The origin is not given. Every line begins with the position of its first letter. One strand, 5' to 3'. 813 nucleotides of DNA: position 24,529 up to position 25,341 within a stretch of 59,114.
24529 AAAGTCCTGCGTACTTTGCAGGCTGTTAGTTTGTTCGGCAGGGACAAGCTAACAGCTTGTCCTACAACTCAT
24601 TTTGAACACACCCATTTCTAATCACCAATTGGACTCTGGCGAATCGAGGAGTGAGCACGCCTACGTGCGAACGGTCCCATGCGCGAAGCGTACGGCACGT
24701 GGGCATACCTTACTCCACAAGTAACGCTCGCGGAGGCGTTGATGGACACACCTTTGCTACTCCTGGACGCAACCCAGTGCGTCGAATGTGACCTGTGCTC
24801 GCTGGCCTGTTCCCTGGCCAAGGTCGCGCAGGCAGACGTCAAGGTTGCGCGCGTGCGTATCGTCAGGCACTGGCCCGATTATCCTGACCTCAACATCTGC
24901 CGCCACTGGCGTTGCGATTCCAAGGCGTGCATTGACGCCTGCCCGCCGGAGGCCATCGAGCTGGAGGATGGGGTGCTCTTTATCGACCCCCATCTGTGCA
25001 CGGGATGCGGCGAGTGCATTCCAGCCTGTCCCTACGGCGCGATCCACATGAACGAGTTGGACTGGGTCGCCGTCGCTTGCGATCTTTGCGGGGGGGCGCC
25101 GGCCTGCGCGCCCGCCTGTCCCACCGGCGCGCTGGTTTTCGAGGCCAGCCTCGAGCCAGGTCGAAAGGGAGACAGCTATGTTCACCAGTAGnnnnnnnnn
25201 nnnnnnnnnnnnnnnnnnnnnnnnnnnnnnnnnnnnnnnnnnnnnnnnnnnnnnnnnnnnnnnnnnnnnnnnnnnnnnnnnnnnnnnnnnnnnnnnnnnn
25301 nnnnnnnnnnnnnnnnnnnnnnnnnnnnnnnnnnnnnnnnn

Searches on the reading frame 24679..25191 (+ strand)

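Call 8: search_protein_families(library=pfam, proteins=[window:24679-25191:+], max_evalue=0.001)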
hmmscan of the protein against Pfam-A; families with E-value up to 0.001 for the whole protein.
window:24679-25191:+ (170 aa): 12 families
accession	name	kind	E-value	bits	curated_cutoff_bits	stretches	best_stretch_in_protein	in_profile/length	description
PF12838.12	Fer4_7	-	1.7e-12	48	27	1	79-121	5-52/52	4Fe-4S dicluster domain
PF00037.32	Fer4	-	2.6e-12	46.4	21.1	1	101-122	2-23/24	4Fe-4S binding domain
PF12837.12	Fer4_6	-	4.9e-11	42.5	25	1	102-122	4-24/24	4Fe-4S binding domain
PF13484.11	Fer4_16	-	8.2e-11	43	30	1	107-130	2-25/66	4Fe-4S double cluster binding domain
PF13247.11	Fer4_11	-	9.1e-11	42.3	26.2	1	73-155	9-98/100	4Fe-4S dicluster domain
PF25160.1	LdpA_Fe-S-bd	-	1.1e-09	38.3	27.6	1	81-125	6-46/49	LdpA Fe-S cluster-binding domain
PF13187.11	Fer4_9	-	1.3e-08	35.1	27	2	82-122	6-52/52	4Fe-4S dicluster domain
PF14697.11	Fer4_21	-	3.7e-08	33.8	35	2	101-150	2-55/59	4Fe-4S dicluster domain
PF13237.11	Fer4_10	-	6.1e-08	32.9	25.5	1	101-148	3-53/53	4Fe-4S dicluster domain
PF12797.12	Fer4_2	-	6.7e-06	26.2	24.5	1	100-119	3-22/22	4Fe-4S binding domain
PF12800.12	Fer4_4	-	3.1e-05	24.4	24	1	104-120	1-17/17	4Fe-4S binding domain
PF12798.12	Fer4_3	-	0.0002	22.4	27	0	107-121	1-15/15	4Fe-4S binding domain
